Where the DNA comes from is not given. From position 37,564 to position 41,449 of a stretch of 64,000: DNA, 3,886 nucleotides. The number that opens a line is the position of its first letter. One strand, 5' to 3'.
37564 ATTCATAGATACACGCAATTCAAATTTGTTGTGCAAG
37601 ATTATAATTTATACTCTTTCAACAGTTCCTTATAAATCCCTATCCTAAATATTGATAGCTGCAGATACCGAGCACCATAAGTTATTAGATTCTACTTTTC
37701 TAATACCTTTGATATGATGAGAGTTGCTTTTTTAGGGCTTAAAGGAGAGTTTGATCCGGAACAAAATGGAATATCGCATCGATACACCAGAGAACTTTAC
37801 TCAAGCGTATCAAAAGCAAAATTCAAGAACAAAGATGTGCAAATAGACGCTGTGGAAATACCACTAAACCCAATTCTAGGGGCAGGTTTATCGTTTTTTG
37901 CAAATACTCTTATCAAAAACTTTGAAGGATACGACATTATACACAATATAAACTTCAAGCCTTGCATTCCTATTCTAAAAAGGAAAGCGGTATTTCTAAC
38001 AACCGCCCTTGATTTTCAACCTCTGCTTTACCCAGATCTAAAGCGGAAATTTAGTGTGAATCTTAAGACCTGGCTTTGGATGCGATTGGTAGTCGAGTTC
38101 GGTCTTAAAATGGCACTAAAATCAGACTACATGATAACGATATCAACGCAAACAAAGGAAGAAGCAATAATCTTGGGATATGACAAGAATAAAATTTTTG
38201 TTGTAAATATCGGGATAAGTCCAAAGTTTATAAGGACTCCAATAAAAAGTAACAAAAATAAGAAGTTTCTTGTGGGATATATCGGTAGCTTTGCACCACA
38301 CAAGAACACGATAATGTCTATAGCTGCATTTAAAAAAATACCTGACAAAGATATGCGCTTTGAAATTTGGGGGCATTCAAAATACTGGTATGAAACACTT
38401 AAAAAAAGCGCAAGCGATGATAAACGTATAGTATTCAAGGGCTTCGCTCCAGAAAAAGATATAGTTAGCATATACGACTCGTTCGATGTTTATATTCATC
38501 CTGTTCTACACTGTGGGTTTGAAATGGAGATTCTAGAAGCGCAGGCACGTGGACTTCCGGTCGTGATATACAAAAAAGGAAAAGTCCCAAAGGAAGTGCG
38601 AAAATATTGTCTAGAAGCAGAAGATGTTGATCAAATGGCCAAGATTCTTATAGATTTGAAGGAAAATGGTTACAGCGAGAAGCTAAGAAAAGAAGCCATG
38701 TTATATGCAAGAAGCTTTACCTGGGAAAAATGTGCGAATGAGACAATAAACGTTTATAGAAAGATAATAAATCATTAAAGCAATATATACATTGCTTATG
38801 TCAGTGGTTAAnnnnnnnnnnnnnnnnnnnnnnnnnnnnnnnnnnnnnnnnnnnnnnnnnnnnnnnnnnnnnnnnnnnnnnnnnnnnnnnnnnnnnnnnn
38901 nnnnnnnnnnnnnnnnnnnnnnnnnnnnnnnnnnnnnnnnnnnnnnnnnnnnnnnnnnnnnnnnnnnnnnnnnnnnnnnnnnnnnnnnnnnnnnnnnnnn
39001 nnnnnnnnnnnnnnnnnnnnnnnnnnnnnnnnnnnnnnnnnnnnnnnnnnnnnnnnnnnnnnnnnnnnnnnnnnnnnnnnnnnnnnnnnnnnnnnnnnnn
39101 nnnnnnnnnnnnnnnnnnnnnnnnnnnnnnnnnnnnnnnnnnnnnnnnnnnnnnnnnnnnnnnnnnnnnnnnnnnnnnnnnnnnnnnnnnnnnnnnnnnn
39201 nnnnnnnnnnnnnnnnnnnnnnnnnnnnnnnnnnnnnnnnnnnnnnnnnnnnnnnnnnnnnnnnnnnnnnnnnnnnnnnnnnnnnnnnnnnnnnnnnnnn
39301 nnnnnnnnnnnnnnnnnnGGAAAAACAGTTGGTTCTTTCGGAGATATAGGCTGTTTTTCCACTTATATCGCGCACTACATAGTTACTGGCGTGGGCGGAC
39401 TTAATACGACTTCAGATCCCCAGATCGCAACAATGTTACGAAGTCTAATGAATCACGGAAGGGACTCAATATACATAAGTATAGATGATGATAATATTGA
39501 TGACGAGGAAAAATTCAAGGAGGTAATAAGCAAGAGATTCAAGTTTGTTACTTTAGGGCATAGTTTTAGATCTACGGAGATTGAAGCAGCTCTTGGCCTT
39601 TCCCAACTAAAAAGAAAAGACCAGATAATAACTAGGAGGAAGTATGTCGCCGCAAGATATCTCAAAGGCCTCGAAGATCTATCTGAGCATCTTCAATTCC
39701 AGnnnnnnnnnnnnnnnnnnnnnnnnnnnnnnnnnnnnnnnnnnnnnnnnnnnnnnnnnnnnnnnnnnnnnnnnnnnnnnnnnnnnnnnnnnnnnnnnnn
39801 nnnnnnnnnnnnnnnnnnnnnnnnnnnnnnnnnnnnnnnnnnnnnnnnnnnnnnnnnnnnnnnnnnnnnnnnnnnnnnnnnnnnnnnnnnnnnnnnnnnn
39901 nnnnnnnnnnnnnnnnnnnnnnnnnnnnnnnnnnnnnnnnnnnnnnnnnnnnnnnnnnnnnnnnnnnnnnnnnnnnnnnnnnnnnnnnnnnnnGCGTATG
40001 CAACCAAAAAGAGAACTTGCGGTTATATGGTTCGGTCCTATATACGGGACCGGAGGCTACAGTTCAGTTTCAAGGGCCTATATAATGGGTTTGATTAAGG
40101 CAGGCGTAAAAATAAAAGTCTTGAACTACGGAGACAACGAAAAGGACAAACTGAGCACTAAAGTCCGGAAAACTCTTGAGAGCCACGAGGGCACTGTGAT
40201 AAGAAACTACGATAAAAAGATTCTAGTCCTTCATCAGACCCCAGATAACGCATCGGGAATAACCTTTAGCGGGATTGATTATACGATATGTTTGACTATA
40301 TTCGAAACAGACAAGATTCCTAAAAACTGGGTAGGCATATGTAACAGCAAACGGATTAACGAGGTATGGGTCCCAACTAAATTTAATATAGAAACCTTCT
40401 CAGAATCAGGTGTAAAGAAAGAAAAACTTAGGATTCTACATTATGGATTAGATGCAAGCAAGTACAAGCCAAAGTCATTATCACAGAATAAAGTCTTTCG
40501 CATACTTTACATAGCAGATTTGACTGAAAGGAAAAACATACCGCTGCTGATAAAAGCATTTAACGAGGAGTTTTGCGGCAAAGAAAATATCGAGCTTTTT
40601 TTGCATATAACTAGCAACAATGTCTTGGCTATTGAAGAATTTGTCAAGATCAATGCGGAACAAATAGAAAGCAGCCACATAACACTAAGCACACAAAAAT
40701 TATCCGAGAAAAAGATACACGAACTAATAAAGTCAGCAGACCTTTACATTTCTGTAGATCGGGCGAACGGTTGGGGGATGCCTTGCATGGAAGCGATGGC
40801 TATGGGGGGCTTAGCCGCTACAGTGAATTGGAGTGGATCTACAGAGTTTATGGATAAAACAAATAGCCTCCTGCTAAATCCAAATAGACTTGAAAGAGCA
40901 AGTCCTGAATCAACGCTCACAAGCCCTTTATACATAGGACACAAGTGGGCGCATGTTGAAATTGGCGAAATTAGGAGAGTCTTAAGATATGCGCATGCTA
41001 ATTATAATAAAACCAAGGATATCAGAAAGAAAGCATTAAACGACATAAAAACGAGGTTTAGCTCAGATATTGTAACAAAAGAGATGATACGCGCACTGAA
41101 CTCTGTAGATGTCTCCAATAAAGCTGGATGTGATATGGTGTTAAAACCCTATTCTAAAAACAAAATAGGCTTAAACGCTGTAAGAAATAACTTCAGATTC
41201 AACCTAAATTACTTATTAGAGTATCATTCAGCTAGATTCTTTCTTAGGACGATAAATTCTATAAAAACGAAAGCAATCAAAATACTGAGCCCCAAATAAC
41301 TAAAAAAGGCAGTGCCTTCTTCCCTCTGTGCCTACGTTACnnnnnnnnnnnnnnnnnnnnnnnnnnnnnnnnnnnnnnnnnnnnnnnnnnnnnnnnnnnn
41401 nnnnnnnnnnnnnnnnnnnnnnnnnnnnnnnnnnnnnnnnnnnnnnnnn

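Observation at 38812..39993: DegT-fold enzyme with His replacing the PLP lysine, a ColD/E1-like 3-dehydratase signature near gmd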

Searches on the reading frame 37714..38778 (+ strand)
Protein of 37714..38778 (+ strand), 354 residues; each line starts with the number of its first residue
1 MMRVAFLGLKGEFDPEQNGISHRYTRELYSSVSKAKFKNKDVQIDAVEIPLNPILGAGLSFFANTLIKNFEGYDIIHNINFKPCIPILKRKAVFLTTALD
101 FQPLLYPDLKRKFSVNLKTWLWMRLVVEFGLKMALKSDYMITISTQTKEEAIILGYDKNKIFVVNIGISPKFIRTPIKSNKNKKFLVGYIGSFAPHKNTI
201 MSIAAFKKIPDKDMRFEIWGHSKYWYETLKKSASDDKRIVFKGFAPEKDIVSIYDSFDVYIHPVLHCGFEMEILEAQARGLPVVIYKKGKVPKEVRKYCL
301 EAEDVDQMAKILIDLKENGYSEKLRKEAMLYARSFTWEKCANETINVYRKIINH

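Call 8: search_protein_families(library=pfam, proteins=[window:37714-38778:+], max_evalue=0.00001)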
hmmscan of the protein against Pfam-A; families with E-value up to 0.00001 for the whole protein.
window:37714-38778:+ (354 aa): 2 families
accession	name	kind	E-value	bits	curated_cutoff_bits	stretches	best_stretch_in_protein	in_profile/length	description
PF00534.26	Glycos_transf_1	-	4e-19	69.2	26.4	1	179-328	9-165/172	Glycosyl transferases group 1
PF13692.12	Glyco_trans_1_4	-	4.3e-19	69.6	27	1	186-317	3-141/142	Glycosyl transferases group 1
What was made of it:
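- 37714..38778 (+): GT4 glycosyltransferase (354 aa) directly upstream, 33-bp gap. Conserved neighbour of His-DegT orthologues. Pfam Glycos_transf_1 (call 8).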

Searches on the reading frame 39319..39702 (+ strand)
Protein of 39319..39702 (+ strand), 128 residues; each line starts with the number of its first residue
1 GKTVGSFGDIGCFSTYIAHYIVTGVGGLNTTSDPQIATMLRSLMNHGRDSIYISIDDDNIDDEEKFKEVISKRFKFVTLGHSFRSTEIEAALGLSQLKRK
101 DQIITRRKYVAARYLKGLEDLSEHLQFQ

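Call 7: search_solved_structures(query=window:39319-39702:+, show_alignments=5)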
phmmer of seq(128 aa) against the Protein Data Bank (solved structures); distinct sequences matched with E-value up to 0.001: 24.
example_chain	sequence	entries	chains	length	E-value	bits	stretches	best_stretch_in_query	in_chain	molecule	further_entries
3bcx_A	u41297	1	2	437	2.5e-12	50.4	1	1-117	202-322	CDP-6-deoxy-L-threo-D-glycero-4-hexulose-3-dehydrase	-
3bb8_A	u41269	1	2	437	4.7e-11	46.2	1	1-117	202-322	CDP-4-keto-6-deoxy-D-glucose-3-dehydrase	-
2gms_A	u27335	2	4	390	7.6e-11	45.6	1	2-118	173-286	Putative pyridoxamine 5-phosphate-dependent dehydrase, Wbdk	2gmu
3bn1_A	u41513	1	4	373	8.7e-11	45.4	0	72-119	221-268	Perosamine synthetase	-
3dr7_A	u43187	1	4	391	1e-10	45.2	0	72-119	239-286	Putative perosamine synthetase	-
3dr4_A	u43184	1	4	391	1.4e-10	44.7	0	72-119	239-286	Putative perosamine synthetase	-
3b8x_A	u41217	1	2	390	7.5e-10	42.4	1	2-118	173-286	Pyridoxamine 5-phosphate-dependent dehydrase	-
7b0m_AAA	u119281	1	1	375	1.4e-09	41.5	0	1-50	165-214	Sugar aminotransferase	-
2r0t_A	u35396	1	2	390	1.4e-09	41.4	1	2-118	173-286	Pyridoxamine 5-phosphate-dependent dehydrase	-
3gr9_A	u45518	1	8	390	3.8e-09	40.1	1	2-118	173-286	ColD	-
2fn6_A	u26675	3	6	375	3.9e-09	40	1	5-116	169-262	AMINOTRANSFERASE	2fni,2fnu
9wvy_A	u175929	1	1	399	4.9e-09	39.7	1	3-115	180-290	Putative NDP-4-keto-6-deoxyglucose-3-dehydratase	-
7b0d_A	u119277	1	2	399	3.4e-08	37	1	1-52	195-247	Glutamine--scyllo-inositol transaminase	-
5uid_A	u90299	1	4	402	6e-08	36.2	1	1-120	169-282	Aminotransferase TlmJ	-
5k8b_A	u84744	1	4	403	1.9e-07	34.6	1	1-106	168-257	8-amino-3,8-dideoxy-alpha-D-manno-octulosonate transaminase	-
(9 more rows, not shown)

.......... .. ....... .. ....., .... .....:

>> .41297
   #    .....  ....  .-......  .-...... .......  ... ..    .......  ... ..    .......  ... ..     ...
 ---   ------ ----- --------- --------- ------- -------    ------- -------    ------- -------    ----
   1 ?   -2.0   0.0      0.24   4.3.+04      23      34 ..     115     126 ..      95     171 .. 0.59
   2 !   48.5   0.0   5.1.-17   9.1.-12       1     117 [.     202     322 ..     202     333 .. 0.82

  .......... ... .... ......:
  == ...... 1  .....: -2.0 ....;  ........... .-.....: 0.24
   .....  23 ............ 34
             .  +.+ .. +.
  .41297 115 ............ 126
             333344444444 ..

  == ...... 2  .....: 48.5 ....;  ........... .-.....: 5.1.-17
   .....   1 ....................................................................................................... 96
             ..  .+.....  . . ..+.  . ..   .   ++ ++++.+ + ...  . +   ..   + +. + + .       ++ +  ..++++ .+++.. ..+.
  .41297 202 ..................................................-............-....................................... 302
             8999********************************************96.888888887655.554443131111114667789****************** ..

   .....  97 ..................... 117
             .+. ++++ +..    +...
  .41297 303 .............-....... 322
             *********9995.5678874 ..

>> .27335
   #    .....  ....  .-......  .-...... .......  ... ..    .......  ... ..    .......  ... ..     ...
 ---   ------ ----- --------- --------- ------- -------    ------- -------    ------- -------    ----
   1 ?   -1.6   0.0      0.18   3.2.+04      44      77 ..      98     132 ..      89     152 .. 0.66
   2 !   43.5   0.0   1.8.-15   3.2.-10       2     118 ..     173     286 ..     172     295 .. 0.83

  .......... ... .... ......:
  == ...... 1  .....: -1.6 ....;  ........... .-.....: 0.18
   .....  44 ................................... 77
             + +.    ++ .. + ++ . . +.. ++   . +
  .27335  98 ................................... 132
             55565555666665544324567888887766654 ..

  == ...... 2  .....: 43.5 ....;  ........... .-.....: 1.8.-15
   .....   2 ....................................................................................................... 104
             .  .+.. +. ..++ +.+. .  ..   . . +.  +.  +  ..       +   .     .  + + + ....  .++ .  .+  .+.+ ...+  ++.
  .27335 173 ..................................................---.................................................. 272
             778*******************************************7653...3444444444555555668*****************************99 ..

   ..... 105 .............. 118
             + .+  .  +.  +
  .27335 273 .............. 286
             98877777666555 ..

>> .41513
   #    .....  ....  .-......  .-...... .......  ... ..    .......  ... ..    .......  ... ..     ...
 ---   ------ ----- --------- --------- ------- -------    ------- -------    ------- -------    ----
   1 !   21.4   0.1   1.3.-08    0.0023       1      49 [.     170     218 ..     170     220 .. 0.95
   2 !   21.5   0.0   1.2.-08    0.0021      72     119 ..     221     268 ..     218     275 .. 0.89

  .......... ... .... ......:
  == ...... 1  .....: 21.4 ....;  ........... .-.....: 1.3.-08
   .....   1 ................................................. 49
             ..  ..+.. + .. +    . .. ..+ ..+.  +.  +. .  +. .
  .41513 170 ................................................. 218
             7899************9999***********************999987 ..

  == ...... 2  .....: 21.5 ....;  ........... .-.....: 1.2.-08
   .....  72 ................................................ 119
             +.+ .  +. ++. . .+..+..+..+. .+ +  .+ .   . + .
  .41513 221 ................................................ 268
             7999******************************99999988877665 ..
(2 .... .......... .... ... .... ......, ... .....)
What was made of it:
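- Checked: The H220K mutant 3bb8 shows K at that column (call 7);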

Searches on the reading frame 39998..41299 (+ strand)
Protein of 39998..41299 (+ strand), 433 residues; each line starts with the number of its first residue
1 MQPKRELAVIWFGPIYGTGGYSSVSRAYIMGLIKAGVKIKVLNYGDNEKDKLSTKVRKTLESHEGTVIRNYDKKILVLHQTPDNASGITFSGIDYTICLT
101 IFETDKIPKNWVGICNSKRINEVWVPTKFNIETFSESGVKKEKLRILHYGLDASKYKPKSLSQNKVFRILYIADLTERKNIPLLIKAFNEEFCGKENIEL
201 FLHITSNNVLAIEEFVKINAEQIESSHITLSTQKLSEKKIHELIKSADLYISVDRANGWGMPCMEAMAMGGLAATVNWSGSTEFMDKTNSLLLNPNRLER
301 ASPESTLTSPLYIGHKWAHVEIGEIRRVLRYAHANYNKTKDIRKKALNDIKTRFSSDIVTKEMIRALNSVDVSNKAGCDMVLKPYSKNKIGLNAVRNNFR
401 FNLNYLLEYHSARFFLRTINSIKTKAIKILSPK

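Call 8: search_protein_families(library=pfam, proteins=[window:39998-41299:+], max_evalue=0.00001)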
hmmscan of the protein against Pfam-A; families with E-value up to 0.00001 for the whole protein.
window:39998-41299:+ (433 aa): 2 families
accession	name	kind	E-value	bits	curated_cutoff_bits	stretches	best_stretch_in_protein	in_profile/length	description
PF00534.26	Glycos_transf_1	-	8.8e-12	45.3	26.4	1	155-288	4-134/172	Glycosyl transferases group 1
PF13692.12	Glyco_trans_1_4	-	3.3e-09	37.6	27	1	168-296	3-127/142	Glycosyl transferases group 1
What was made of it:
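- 39998..41299 (+): GT4 glycosyltransferase (433 aa) starting 4 bp after the His-DegT stop codon. Conserved neighbour. Pfam (call 8).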
